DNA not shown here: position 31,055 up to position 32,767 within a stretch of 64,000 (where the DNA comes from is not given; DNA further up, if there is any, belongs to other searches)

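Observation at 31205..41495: Two tandem LuxE-like/LuxC-like pairs (fatty-acid-reductase components) with no luciferase or LuxD genes, inside a catabolic island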

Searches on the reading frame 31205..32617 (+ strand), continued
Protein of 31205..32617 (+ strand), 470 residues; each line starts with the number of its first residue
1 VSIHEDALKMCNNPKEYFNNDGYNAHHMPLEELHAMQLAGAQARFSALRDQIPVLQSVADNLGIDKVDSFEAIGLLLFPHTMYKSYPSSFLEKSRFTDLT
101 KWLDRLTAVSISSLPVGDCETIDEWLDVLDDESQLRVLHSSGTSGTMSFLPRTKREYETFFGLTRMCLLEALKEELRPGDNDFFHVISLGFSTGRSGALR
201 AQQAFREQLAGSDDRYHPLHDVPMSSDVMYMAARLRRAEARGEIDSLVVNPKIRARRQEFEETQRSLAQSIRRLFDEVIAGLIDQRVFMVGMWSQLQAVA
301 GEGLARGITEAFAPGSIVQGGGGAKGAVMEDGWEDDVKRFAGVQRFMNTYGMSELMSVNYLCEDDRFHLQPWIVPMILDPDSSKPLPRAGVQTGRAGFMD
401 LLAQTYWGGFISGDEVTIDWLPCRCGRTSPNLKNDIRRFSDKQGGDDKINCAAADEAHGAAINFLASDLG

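Call 39: fold_search(model_id=the predicted structure, library=pdb)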
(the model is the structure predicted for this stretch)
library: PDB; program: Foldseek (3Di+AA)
matches with E <= 10: 587; with E <= 0.001: 104
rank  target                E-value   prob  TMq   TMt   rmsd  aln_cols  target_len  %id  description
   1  2y27_B                1.0e-10  1.00  0.53  0.57   5.3       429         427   17  crystal structure of PaaK1 in complex with ATP from Burkholderia cenocepacia (released 2011-05-04)
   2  2y27_A                3.3e-10  1.00  0.53  0.58   5.2       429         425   17  crystal structure of PaaK1 in complex with ATP from Burkholderia cenocepacia (released 2011-05-04)
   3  2y4o_B                5.9e-10  1.00  0.52  0.56   5.8       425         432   18  Crystal Structure of PaaK2 in complex with phenylacetyl adenylate (released 2011-03-09)
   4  2y4o_A                6.5e-10  1.00  0.53  0.57   5.6       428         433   18  Crystal Structure of PaaK2 in complex with phenylacetyl adenylate (released 2011-03-09)
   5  4r1l_B                8.0e-10  1.00  0.51  0.56   6.4       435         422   15  Crystal structure of a Putative Acyl-CoA ligase (BT_0428) from Bacteroides thetaiotaomicron VPI-5482 at 2.42 A resolut (released 2014-08-27)
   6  4r1m_A                8.0e-10  1.00  0.49  0.53   6.5       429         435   15  Crystal structure of a Putative Acyl-CoA ligase (BT_0428) from Bacteroides thetaiotaomicron VPI-5482 at 2.48 A resolut (released 2014-08-27)
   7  4r1m_C                8.9e-10  1.00  0.50  0.54   6.6       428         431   15  Crystal structure of a Putative Acyl-CoA ligase (BT_0428) from Bacteroides thetaiotaomicron VPI-5482 at 2.48 A resolut (released 2014-08-27)
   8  4r1l_A                1.1e-09  1.00  0.50  0.53   6.4       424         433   15  Crystal structure of a Putative Acyl-CoA ligase (BT_0428) from Bacteroides thetaiotaomicron VPI-5482 at 2.42 A resolut (released 2014-08-27)
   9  4r1l_C                1.3e-09  1.00  0.50  0.53   6.4       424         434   15  Crystal structure of a Putative Acyl-CoA ligase (BT_0428) from Bacteroides thetaiotaomicron VPI-5482 at 2.42 A resolut (released 2014-08-27)
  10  4rvo_D                1.6e-09  1.00  0.48  0.53   6.7       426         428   14  Crystal structure of a Putative Acyl-CoA ligase (BT_0428) from Bacteroides thetaiotaomicron VPI-5482 at 2.41 A resolut (released 2014-12-31)
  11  2y4n_A                1.8e-09  1.00  0.52  0.57   5.4       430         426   17  PaaK1 in complex with phenylacetyl adenylate (released 2011-03-01)
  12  2y4n_B                2.2e-09  1.00  0.52  0.57   5.7       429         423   16  PaaK1 in complex with phenylacetyl adenylate (released 2011-03-01)
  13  4r1m_B                2.4e-09  1.00  0.49  0.53   6.5       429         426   15  Crystal structure of a Putative Acyl-CoA ligase (BT_0428) from Bacteroides thetaiotaomicron VPI-5482 at 2.48 A resolut (released 2014-08-27)
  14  4rvo_B                2.8e-09  1.00  0.49  0.53   6.8       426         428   14  Crystal structure of a Putative Acyl-CoA ligase (BT_0428) from Bacteroides thetaiotaomicron VPI-5482 at 2.41 A resolut (released 2014-12-31)
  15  4rvn_D                3.8e-09  1.00  0.48  0.53   6.7       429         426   14  Crystal structure of a Putative Acyl-CoA ligase (BT_0428) from Bacteroides thetaiotaomicron VPI-5482 at 2.20 A resolut (released 2015-01-21)
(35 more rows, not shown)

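Call 40: search_protein_representatives(alignment_id=A1)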
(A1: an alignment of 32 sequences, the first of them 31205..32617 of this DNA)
Query: 32 sequences, 471 profile positions. Proteins with E-value up to 0.001 (for the whole library): 1317; up to 1e-10: 857; up to 1e-30: 348. The best 150 are listed.
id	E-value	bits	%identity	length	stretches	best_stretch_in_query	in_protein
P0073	1.2e-213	726.6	-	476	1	1-469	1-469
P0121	2.2e-193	659.9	-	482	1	3-468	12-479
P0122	4.1e-172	589.8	-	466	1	3-469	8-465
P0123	2.1e-167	574.2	-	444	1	19-470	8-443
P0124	3.5e-162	557.0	-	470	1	3-468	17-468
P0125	3.3e-159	547.2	-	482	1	4-467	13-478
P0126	1.5e-156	538.5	-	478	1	4-468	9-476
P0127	1.2e-151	522.2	-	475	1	6-470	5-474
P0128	1.2e-151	522.2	-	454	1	26-467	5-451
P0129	8.2e-151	519.5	-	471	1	9-469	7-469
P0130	1.4e-148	512.2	-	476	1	5-468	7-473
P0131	5.5e-148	510.2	-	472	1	5-467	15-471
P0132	9.1e-148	509.5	-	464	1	4-461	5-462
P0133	6.6e-145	500.0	-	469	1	24-467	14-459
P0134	4.6e-144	497.3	-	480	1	3-468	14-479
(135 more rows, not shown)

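Call 51: search_protein_families(library=ncbifam, proteins=[L007:8255-9343:-, L008:8859-10004:+, L007:14648-15769:+, L061:11105-12169:+, L017:12840-13982:+], max_evalue=1e-10)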
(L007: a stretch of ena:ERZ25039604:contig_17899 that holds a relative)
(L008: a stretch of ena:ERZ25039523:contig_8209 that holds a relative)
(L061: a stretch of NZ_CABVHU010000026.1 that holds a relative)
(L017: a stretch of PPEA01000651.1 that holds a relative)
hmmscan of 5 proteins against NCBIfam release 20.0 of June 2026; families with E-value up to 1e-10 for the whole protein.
L007:8255-9343:- (362 aa): 14 families
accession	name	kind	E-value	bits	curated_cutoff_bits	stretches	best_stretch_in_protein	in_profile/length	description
TIGR03857.1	F420_MSMEG_2249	hypoth_equivalog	2.3e-98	329.4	218.4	1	12-341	1-328/329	TIGR03857 family LLM class F420-dependent oxidoreductase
TIGR04024.1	F420_NP1902A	hypoth_equivalog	3.6e-25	88.4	345.4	1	27-286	17-273/330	TIGR04024 family LLM class F420-dependent oxidoreductase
TIGR03841.1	F420_Rv3093c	subfamily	1.3e-24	87.2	213.65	1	22-334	7-294/298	LLM class F420-dependent oxidoreductase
TIGR03620.1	F420_MSMEG_4141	subfamily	8.3e-19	68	219.8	1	14-263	6-216/280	TIGR03620 family F420-dependent LLM class oxidoreductase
NF002619.0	PRK02271.1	equivalog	3.7e-18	65.9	276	1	29-333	18-304/329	5,10-methylenetetrahydromethanopterin reductase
TIGR03564.1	F420_MSMEG_4879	subfamily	3.5e-17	62.9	234.25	1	28-243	2-218/265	TIGR03564 family F420-dependent LLM class oxidoreductase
TIGR03842.1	F420_CPS_4043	hypoth_equivalog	4.2e-17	62.2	295.45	1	24-339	12-312/329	TIGR03842 family LLM class F420-dependent oxidoreductase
TIGR03619.1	F420_Rv2161c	subfamily_domain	5e-17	62.3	166.9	1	52-232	45-227/247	TIGR03619 family F420-dependent LLM class oxidoreductase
TIGR03559.1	F420_Rv3520c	subfamily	2.6e-16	59.6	335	1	22-332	10-322/325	LLM class F420-dependent oxidoreductase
TIGR03555.1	F420_mer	equivalog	5.7e-15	55.5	348.7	1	34-334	21-304/325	5,10-methylenetetrahydromethanopterin reductase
TIGR03557.1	F420_G6P_family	subfamily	2.2e-14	53.3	210.4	1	21-242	9-231/316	TIGR03557 family F420-dependent LLM class oxidoreductase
TIGR03617.1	F420_MSMEG_2256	subfamily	3.2e-14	52.6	278.15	1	33-303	3-284/318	TIGR03617 family F420-dependent LLM class oxidoreductase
TIGR04020.1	seco_metab_LLM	subfamily_domain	8.7e-13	48.1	244.45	1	34-335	28-320/341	MupA/Atu3671 family FMN-dependent luciferase-like monooxygenase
TIGR03558.1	oxido_grp_1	subfamily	3.2e-11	43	166.95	1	27-238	22-236/325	MsnO8 family LLM class oxidoreductase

L008:8859-10004:+ (381 aa): 11 families
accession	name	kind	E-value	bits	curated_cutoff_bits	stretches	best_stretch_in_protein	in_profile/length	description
TIGR03857.1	F420_MSMEG_2249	hypoth_equivalog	1.3e-103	346.7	218.4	1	43-365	10-328/329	TIGR03857 family LLM class F420-dependent oxidoreductase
TIGR04024.1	F420_NP1902A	hypoth_equivalog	5.6e-21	74.6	345.4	1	54-318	21-281/330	TIGR04024 family LLM class F420-dependent oxidoreductase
TIGR03841.1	F420_Rv3093c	subfamily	6.6e-21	75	213.65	1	44-357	6-293/298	LLM class F420-dependent oxidoreductase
TIGR03619.1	F420_Rv2161c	subfamily_domain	1.9e-20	73.5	166.9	1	78-246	48-217/247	TIGR03619 family F420-dependent LLM class oxidoreductase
NF002619.0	PRK02271.1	equivalog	6e-19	68.5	276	1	56-261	22-225/329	5,10-methylenetetrahydromethanopterin reductase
TIGR03564.1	F420_MSMEG_4879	subfamily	7.4e-19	68.4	234.25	1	56-290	7-239/265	TIGR03564 family F420-dependent LLM class oxidoreductase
TIGR03842.1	F420_CPS_4043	hypoth_equivalog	9.7e-17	61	295.45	1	55-364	20-313/329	TIGR03842 family LLM class F420-dependent oxidoreductase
TIGR03555.1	F420_mer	equivalog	1.3e-15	57.7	348.7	1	57-354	21-300/325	5,10-methylenetetrahydromethanopterin reductase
TIGR03557.1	F420_G6P_family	subfamily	4.6e-14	52.3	210.4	1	42-209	7-185/316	TIGR03557 family F420-dependent LLM class oxidoreductase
TIGR03617.1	F420_MSMEG_2256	subfamily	4.4e-12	45.6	278.15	1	56-295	3-250/318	TIGR03617 family F420-dependent LLM class oxidoreductase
TIGR03560.1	F420_Rv1855c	subfamily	4.1e-11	43.1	231.4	1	78-242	54-223/227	TIGR03560 family F420-dependent LLM class oxidoreductase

L007:14648-15769:+ (373 aa): 19 families
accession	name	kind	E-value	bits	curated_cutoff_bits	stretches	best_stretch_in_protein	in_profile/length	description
TIGR03857.1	F420_MSMEG_2249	hypoth_equivalog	2e-111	372.4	218.4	1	40-362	8-328/329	TIGR03857 family LLM class F420-dependent oxidoreductase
NF002619.0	PRK02271.1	equivalog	2.8e-28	99.2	276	1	46-361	12-310/329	5,10-methylenetetrahydromethanopterin reductase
TIGR03841.1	F420_Rv3093c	subfamily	5.2e-27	95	213.65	1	45-277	8-234/298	LLM class F420-dependent oxidoreductase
TIGR03555.1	F420_mer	equivalog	1.7e-26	93.4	348.7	1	56-354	21-303/325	5,10-methylenetetrahydromethanopterin reductase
TIGR04024.1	F420_NP1902A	hypoth_equivalog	1.3e-25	89.9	345.4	1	52-347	20-301/330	TIGR04024 family LLM class F420-dependent oxidoreductase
TIGR03842.1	F420_CPS_4043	hypoth_equivalog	3.1e-25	88.9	295.45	1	51-244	17-202/329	TIGR03842 family LLM class F420-dependent oxidoreductase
TIGR03619.1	F420_Rv2161c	subfamily_domain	2.1e-24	86.5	166.9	1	77-252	48-218/247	TIGR03619 family F420-dependent LLM class oxidoreductase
TIGR03564.1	F420_MSMEG_4879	subfamily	8.2e-24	84.6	234.25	1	55-275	7-225/265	TIGR03564 family F420-dependent LLM class oxidoreductase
TIGR03559.1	F420_Rv3520c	subfamily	2.7e-18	66.1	335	1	46-352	12-321/325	LLM class F420-dependent oxidoreductase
TIGR03560.1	F420_Rv1855c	subfamily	9.4e-17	61.6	231.4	1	74-242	51-224/227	TIGR03560 family F420-dependent LLM class oxidoreductase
TIGR03620.1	F420_MSMEG_4141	subfamily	6.6e-16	58.5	219.8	0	48-154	19-120/280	TIGR03620 family F420-dependent LLM class oxidoreductase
TIGR03557.1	F420_G6P_family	subfamily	7.3e-16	58.2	210.4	1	60-211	26-188/316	TIGR03557 family F420-dependent LLM class oxidoreductase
TIGR03617.1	F420_MSMEG_2256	subfamily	9.4e-14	51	278.15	1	55-357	3-300/318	TIGR03617 family F420-dependent LLM class oxidoreductase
TIGR04465.1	ArgArg_F420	equivalog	1.2e-13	50.9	470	1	49-210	62-234/364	F420-dependent hydroxymycolic acid dehydrogenase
NF001939.1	PRK00719.1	subfamily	8.4e-13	47.8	510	1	55-236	35-218/373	alkanesulfonate monooxygenase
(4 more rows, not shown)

L061:11105-12169:+ (354 aa): 23 families
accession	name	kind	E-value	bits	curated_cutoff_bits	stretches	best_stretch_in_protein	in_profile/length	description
NF047908.1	AldhRedAhr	equivalog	2e-93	313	470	1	3-345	1-334/335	NADPH-dependent aldehyde reductase Ahr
NF006940.0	PRK09422.1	equivalog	8.9e-49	166.3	344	1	25-348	19-337/338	alcohol dehydrogenase AdhP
NF010344.0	PRK13771.1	subfamily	1.1e-39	136.3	349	1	30-345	25-332/334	putative alcohol dehydrogenase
TIGR02822.1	adh_fam_2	subfamily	5.1e-34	117.8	283.5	1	33-271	30-254/329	zinc-binding alcohol dehydrogenase family protein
TIGR03366.1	HpnZ_proposed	hypoth_equivalog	2.4e-31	109.1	328.1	1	29-293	4-277/315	putative phosphonate catabolism associated alcohol dehydrogenase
NF041172.1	AcrlCoa_red_Thmprot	equivalog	4.1e-31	108.1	500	1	29-337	24-325/334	acryloyl-CoA reductase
TIGR03989.1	Rxyl_3153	subfamily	2.6e-30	105.9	440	1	30-308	26-327/370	NDMA-dependent alcohol dehydrogenase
NF007642.0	PRK10309.1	equivalog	1.9e-25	89.9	550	1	30-295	25-287/347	galactitol-1-phosphate 5-dehydrogenase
TIGR02824.1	quinone_pig3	subfamily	1.8e-24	86.4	296.8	1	122-274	83-241/325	putative NAD(P)H quinone oxidoreductase, PIG3 family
NF003808.0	PRK05396.1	equivalog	2.7e-23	82.4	380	1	28-230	23-217/341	L-threonine 3-dehydrogenase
TIGR02823.1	oxido_YhdH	subfamily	3.3e-22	78.8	297.25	1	125-272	89-243/324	acrylyl-CoA reductase family protein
TIGR00692.1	tdh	equivalog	1.2e-21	77.2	458.35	1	30-227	23-212/340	L-threonine 3-dehydrogenase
NF041097.1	keto_inos_dh_IolM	equivalog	2.3e-21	75.9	450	1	30-238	53-277/389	scyllo-inosose 3-dehydrogenase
TIGR03451.1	mycoS_dep_FDH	equivalog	7.2e-21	74.4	512.9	1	31-338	27-351/358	S-(hydroxymethyl)mycothiol dehydrogenase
TIGR03201.1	dearomat_had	equivalog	2.9e-20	72.6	338.65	1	22-233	15-222/349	6-hydroxycyclohex-1-ene-1-carbonyl-CoA dehydrogenase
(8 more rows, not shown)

L017:12840-13982:+ (380 aa): 0 families

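Call 63: search_protein_families(library=pfam, proteins=[L004:4043-9991:+, L004:12870-14231:+, L042:7995-8774:-, L036:12884-15007:+, L050:8806-9972:+], max_evalue=0.0001)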
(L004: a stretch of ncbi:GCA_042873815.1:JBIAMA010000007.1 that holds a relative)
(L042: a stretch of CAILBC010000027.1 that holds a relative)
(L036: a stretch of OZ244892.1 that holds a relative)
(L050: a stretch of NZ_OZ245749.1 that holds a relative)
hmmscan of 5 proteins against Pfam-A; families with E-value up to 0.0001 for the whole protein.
L004:4043-9991:+ (1982 aa): 10 families
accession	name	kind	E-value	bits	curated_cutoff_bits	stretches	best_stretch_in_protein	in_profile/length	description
PF00109.32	ketoacyl-synt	-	1e-86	291.1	20.8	1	6-255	2-252/252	Beta-ketoacyl synthase, N-terminal domain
PF00698.26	Acyl_transf_1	-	1.1e-81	275.3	32.7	1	568-899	1-317/319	Acyl transferase domain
PF08659.16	KR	-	7e-53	179.6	22.6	1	1611-1798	1-179/180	KR domain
PF02801.28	Ketoacyl-synt_C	-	6e-41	139.6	20.8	1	263-378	1-116/119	Beta-ketoacyl synthase, C-terminal domain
PF16197.11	KAsynt_C_assoc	-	1.3e-14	54.9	33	1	383-507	1-111/111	Ketoacyl-synthetase C-terminal extension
PF00550.31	PP-binding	-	2.7e-12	47.2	20.8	1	1910-1971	6-67/67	Phosphopantetheine attachment site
PF21089.3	PKS_DH_N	-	6.1e-09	36.2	27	1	944-1031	1-90/103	Polyketide synthase dehydratase domain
PF22621.2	CurL-like_PKS_C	-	8.6e-09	35.7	27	1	458-518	4-64/64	CurL-like, PKS C-terminal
PF00106.31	adh_short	-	3.1e-08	33.8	26.6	1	1614-1792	4-174/195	short chain dehydrogenase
PF22336.2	RhiE-like_linker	-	2.7e-07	30.9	27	1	459-525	2-67/67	RhiE-like, KS-MAT linker domain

L004:12870-14231:+ (453 aa): 1 family
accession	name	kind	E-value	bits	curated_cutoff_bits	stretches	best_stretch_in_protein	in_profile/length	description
PF00067.27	p450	-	6.9e-28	98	22.8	1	253-410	240-428/462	Cytochrome P450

L042:7995-8774:- (259 aa): 1 family
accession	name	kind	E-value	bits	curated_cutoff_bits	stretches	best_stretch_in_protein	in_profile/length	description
PF00440.29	TetR_N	-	2.7e-10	40.3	24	1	83-129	1-47/47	Bacterial regulatory proteins, tetR family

L036:12884-15007:+ (707 aa): 4 families
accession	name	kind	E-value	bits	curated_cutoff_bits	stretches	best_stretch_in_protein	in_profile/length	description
PF01011.28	PQQ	-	3.6e-67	227.9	26.7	2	27-350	1-335/595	Glucose/ethanol/alcohol dehydrogenase, beta-propeller domain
PF13360.13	PQQ_2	-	3.2e-24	86.3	27.6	2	89-222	6-117/233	Outer membrane protein assembly factor BamB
PF13570.13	Beta-prop_ACSF4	-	3.2e-09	37.1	133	0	84-204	111-211/329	Beta-alanine-activating enzyme, beta-propeller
PF13442.11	Cytochrome_CBB3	-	4.3e-09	37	27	1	608-677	6-68/68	Cytochrome C oxidase, cbb3-type, subunit III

L050:8806-9972:+ (388 aa): 1 family
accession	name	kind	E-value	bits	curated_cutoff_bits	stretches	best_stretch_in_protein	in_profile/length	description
PF00724.26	Oxidored_FMN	-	1.3e-66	225.7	27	1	25-373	2-340/342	NADH:flavin oxidoreductase / NADH oxidase family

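Call 64: search_protein_families(library=pfam, alignment_id=A1, max_evalue=0.01)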
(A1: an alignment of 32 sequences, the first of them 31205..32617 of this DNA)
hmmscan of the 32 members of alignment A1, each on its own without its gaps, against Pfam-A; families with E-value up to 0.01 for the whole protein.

A. member 1, window:31205-32617:+ (470 aa): 1 family
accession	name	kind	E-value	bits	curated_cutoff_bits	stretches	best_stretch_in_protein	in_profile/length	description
PF04443.18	LuxE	-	0.003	16.9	24.9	0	344-432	278-368/391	Acyl-protein synthetase, LuxE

B. families by the number of members that match (of 32 scanned): 2 families
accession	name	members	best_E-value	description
PF00501.34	AMP-binding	13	2.1e-05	AMP-binding enzyme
PF04443.18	LuxE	6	5.1e-05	Acyl-protein synthetase, LuxE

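Call 74: search_solved_structures(query=L001:12929-14176:+, max_evalue=1e-20)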
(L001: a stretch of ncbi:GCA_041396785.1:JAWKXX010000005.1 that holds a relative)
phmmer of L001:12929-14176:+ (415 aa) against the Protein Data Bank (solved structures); distinct sequences matched with E-value up to 1e-20: 114 (the best 60 are shown).
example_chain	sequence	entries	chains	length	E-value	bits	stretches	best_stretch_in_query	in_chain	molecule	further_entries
3p3l_A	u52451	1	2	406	7.1e-50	173.6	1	13-413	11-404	Cytochrome P450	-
3p3o_A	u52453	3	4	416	1.4e-49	172.6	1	13-413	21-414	Cytochrome P450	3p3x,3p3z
3ejb_B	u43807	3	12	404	4.6e-38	134.7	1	25-413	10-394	Biotin biosynthesis cytochrome P450-like enzyme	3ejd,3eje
8yhn_A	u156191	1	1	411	6.6e-36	127.6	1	12-409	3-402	Cytochrome P450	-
4wpz_A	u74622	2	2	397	1.2e-34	123.5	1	84-411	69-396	Cytochrome P450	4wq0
8gue_A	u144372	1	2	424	4.2e-33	118.4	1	24-412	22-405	Cytochrome P450 monooxygenase PikC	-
7xbm_A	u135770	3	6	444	4.9e-33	118.1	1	24-412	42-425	Cytochrome P450 monooxygenase PikC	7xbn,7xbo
8vxi_A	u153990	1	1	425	7.5e-33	117.5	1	96-410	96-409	CYP125MRCA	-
2bvj_A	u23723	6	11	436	8.4e-33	117.4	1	24-412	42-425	CYTOCHROME P450 MONOOXYGENASE | CYTOCHROME P450 HYDROXYLASE PIKC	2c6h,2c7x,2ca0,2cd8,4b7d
8w6z_A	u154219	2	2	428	9.5e-33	117.2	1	83-410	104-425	Cytochrome P450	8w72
4yzr_A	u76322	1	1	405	9.7e-33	117.2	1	92-411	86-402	Polyketide biosynthesis cytochrome P450 PksS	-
2whw_A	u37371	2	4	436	2.7e-32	115.7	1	24-412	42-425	CYTOCHROME P450 MONOOXYGENASE | CYTOCHROME P450 HYDROXYLASE PIKC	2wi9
2vz7_A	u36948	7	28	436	2.7e-32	115.7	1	24-412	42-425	CYTOCHROME P450 MONOOXYGENASE | CYTOCHROME P450 HYDROXYLASE PIKC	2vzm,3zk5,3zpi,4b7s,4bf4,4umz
8vxg_A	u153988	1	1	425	9.1e-32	114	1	96-410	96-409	CYP125MRCA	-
5cje_A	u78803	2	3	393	2.7e-31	112.4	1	27-410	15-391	Cytochrome P450 hydroxylase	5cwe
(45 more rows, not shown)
